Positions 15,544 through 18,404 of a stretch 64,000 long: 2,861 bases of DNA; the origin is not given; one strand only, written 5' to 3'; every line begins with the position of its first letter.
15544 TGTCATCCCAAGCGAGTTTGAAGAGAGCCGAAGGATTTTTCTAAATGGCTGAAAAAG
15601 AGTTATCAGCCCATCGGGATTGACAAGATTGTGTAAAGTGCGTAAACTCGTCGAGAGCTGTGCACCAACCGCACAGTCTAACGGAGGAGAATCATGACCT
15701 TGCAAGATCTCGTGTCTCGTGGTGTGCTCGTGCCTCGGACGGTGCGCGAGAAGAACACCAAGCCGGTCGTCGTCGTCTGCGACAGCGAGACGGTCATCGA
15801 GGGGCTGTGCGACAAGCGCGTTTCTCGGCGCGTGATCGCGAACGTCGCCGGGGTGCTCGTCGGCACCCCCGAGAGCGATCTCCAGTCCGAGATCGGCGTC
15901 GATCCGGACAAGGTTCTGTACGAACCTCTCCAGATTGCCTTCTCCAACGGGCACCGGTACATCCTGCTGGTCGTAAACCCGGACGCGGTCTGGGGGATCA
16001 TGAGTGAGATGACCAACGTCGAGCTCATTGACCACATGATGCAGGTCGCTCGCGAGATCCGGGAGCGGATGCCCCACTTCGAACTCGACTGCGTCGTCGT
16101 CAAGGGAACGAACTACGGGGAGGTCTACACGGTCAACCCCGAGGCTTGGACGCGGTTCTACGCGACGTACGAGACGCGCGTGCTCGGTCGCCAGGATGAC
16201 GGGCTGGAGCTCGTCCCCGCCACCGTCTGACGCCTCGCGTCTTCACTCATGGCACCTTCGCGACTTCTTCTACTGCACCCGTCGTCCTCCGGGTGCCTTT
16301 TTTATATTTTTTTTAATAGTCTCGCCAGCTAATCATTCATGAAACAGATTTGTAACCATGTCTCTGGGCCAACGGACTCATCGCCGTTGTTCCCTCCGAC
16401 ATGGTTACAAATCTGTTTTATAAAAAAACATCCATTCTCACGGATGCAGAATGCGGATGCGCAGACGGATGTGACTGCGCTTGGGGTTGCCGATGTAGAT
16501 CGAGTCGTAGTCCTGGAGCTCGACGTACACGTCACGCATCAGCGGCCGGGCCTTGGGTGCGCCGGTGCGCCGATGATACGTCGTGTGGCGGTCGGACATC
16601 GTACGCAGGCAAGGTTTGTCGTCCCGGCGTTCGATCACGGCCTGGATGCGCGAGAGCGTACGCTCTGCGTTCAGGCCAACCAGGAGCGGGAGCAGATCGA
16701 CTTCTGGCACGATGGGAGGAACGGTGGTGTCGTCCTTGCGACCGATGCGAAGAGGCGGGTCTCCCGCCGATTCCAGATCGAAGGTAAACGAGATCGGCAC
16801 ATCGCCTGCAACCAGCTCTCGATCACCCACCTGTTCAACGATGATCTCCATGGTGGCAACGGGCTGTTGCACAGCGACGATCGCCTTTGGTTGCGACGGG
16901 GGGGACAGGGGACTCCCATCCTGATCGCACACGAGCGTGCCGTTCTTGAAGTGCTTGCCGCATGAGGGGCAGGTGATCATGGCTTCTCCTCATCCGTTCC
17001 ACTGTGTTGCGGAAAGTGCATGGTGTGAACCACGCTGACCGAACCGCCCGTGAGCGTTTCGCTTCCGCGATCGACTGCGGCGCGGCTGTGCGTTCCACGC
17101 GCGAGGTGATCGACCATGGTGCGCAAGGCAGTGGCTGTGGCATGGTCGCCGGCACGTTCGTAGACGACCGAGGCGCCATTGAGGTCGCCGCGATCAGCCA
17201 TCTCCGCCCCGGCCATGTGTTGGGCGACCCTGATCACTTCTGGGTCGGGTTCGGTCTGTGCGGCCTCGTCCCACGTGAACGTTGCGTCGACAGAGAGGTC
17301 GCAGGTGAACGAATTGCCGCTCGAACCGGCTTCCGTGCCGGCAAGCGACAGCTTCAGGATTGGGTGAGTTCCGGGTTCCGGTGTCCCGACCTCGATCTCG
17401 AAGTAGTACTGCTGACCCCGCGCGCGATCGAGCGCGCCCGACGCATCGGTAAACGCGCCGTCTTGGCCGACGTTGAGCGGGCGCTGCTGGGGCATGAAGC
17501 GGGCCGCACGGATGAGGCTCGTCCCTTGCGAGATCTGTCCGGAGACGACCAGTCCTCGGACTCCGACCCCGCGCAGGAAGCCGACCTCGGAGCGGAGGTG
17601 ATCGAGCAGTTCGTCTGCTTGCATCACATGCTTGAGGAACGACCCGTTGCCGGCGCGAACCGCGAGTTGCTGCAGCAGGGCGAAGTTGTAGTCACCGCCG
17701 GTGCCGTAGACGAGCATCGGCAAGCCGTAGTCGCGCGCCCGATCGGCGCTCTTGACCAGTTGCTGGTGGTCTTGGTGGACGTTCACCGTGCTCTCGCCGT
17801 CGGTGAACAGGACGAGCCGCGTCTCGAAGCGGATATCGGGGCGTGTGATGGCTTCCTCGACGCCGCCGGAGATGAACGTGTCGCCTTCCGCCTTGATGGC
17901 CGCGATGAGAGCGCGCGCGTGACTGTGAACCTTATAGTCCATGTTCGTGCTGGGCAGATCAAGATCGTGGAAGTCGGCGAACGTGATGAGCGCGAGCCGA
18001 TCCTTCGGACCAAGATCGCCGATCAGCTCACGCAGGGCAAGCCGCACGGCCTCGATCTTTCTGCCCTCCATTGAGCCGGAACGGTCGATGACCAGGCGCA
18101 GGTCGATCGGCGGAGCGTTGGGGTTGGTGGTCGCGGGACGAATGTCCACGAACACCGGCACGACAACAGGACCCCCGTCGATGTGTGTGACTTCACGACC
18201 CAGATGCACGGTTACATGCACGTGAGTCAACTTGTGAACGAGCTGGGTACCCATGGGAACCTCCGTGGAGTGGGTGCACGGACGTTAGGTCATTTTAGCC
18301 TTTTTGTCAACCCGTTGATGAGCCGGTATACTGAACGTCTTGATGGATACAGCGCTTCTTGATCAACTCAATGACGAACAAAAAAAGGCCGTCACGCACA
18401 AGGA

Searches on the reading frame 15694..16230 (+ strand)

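Call 21: search_protein_families(library=pfam, proteins=[window:15694-16230:+], max_evalue=0.1)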
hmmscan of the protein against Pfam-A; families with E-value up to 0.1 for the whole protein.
window:15694-16230:+ (178 aa): 1 family
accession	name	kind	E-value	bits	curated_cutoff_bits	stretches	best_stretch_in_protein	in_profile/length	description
PF04841.19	Vps16_N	-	0.084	12.1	23.4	1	47-173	193-310/410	Vps16, N-terminal region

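Call 75: search_protein_families(library=padloc, proteins=[window:15694-16230:+], max_evalue=0.01)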
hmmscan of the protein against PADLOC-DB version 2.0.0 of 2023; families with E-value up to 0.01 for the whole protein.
window:15694-16230:+ (178 aa): 0 families

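Call 76: search_protein_families(library=phrogs, proteins=[window:15694-16230:+], max_evalue=0.01)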
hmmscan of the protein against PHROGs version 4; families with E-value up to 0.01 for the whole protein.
window:15694-16230:+ (178 aa): 0 families

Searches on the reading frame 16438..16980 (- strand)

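Call 21: search_protein_families(library=pfam, proteins=[window:16438-16980:-], max_evalue=0.1)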
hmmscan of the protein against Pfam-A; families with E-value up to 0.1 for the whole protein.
window:16438-16980:- (180 aa): 1 family
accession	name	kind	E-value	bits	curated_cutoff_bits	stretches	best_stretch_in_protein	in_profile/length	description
PF13248.11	Zn_ribbon_3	-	0.05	13.5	27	1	1-18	2-19/26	zinc-ribbon domain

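Call 75: search_protein_families(library=padloc, proteins=[window:16438-16980:-], max_evalue=0.01)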
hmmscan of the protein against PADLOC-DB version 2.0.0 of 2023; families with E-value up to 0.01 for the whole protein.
window:16438-16980:- (180 aa): 0 families

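Call 76: search_protein_families(library=phrogs, proteins=[window:16438-16980:-], max_evalue=0.01)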
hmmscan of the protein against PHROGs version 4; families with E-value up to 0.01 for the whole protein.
window:16438-16980:- (180 aa): 0 families

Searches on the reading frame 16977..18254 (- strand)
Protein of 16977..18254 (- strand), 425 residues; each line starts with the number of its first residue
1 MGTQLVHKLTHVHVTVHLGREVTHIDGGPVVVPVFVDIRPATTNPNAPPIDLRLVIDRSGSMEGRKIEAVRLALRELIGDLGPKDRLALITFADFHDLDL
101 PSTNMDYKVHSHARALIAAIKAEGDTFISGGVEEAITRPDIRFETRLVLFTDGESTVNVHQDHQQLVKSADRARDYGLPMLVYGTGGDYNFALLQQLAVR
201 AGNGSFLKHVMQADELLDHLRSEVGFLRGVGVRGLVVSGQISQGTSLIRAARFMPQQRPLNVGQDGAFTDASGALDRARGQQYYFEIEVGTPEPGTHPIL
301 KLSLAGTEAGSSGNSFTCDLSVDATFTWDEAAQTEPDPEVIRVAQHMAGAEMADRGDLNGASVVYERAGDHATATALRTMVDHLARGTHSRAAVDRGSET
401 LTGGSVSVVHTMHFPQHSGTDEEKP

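Call 21: search_protein_families(library=pfam, proteins=[window:16977-18254:-], max_evalue=0.1)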
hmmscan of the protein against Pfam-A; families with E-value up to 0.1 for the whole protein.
window:16977-18254:- (425 aa): 2 families
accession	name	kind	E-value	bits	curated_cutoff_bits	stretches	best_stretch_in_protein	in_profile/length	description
PF00092.34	VWA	-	7.1e-15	56.1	23.8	1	51-206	1-159/174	von Willebrand factor type A domain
PF13519.12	VWA_2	-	2.1e-10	41.6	27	1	54-154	3-107/107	von Willebrand factor type A domain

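Call 47: find_homologous_proteins(query=window:16977-18254:-)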
Query window:16977-18254:- (425 aa): 39 proteins with E <= 0.001 among 8000 candidates.
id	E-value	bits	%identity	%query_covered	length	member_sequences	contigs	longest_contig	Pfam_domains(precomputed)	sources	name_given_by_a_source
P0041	3.0e-280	947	100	100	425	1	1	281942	PF00092.35,PF13519.13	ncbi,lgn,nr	ncbi:VWA domain-containing protein [Candidatus Uhrbacteria bacterium]|nr:VWA domain-containing prote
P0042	3.7e-176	604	68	98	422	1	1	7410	PF13768.13,PF00092.35,PF13519.13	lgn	-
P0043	2.8e-135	470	54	98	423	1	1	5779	PF13768.13,PF00092.35,PF13519.13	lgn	-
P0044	3.8e-132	459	55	97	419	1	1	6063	PF13768.13,PF00092.35,PF13519.13,PF05762.21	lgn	-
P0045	7.1e-129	449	53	96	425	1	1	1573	PF13768.13,PF00092.35,PF13519.13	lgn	-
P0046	1.2e-108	382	51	97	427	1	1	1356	PF13768.13,PF00092.35,PF13519.13,PF05762.21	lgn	-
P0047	2.0e-100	355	47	99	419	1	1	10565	PF13768.13,PF00092.35,PF13519.13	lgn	-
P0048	4.6e-98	347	47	97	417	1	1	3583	PF13768.13,PF00092.35,PF13519.13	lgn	-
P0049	3.2e-83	298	43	94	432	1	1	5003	PF13768.13,PF00092.35,PF13519.13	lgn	-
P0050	6.6e-62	228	46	65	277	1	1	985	-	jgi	jgi:hypothetical protein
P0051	1.7e-56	210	35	94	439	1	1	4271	PF13519.13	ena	-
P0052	3.7e-15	74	27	82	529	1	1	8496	PF13768.13,PF00498.32,PF00092.35,PF13519.13,PF16697.11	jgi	-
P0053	1.9e-14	72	28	71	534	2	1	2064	PF13768.13,PF00092.35,PF08823.17,PF13519.13,PF01471.24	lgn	-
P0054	3.8e-14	71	30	72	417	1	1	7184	PF13768.13,PF00092.35,PF13519.13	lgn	-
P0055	7.8e-14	70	27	68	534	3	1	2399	PF13768.13,PF00092.35,PF08823.17,PF13519.13,PF01471.24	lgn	-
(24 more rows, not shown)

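Call 48: find_encoding_contigs(protein=P0047, flank=10000, max_places=2)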
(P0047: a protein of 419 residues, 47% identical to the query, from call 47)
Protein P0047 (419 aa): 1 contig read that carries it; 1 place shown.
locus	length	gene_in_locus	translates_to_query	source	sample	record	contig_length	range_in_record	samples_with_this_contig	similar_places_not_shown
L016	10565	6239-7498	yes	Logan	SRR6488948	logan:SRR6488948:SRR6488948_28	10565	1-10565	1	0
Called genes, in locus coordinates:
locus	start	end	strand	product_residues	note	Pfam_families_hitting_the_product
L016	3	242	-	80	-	?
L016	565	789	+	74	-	PF04191:PEMT (weak)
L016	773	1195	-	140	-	PF14325:DUF4383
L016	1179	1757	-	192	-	PF07690:MFS_1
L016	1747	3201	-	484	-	PF01565:FAD_binding_4, PF04030:ALO (weak)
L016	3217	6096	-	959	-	PF00580:UvrD-helicase, PF13245:AAA_19, PF13361:UvrD_C, PF13538:UvrD_C_2 (faint), PF12705:PDDEXK_1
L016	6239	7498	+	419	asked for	PF00092:VWA, PF13519:VWA_2, PF13768:VWA_3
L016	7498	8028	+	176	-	-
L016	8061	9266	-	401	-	PF00999:Na_H_Exchanger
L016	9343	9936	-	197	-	-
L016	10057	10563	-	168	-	?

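Call 49: find_encoding_contigs(protein=P0042, flank=10000, max_places=2)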
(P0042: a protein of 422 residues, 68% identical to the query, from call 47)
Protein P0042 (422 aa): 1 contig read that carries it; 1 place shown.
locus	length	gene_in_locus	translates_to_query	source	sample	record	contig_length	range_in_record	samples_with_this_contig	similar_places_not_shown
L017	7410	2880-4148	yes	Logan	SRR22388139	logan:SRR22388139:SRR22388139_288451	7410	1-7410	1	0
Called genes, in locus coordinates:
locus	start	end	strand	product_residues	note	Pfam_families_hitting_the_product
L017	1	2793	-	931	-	?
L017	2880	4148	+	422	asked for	PF00092:VWA, PF13519:VWA_2, PF13768:VWA_3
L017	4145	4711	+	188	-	-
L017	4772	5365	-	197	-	-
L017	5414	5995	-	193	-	-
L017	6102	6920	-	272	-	-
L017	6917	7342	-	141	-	PF02823:ATP-synt_DE_N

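Call 75: search_protein_families(library=padloc, proteins=[window:16977-18254:-], max_evalue=0.01)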
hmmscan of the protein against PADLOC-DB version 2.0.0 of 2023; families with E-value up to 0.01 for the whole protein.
window:16977-18254:- (425 aa): 0 families

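Call 76: search_protein_families(library=phrogs, proteins=[window:16977-18254:-], max_evalue=0.01)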
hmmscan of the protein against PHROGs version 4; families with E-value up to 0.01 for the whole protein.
window:16977-18254:- (425 aa): 1 family
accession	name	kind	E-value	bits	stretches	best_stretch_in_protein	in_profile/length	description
phrog_7371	-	unknown function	0.0015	19.1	1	50-167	7-122/204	-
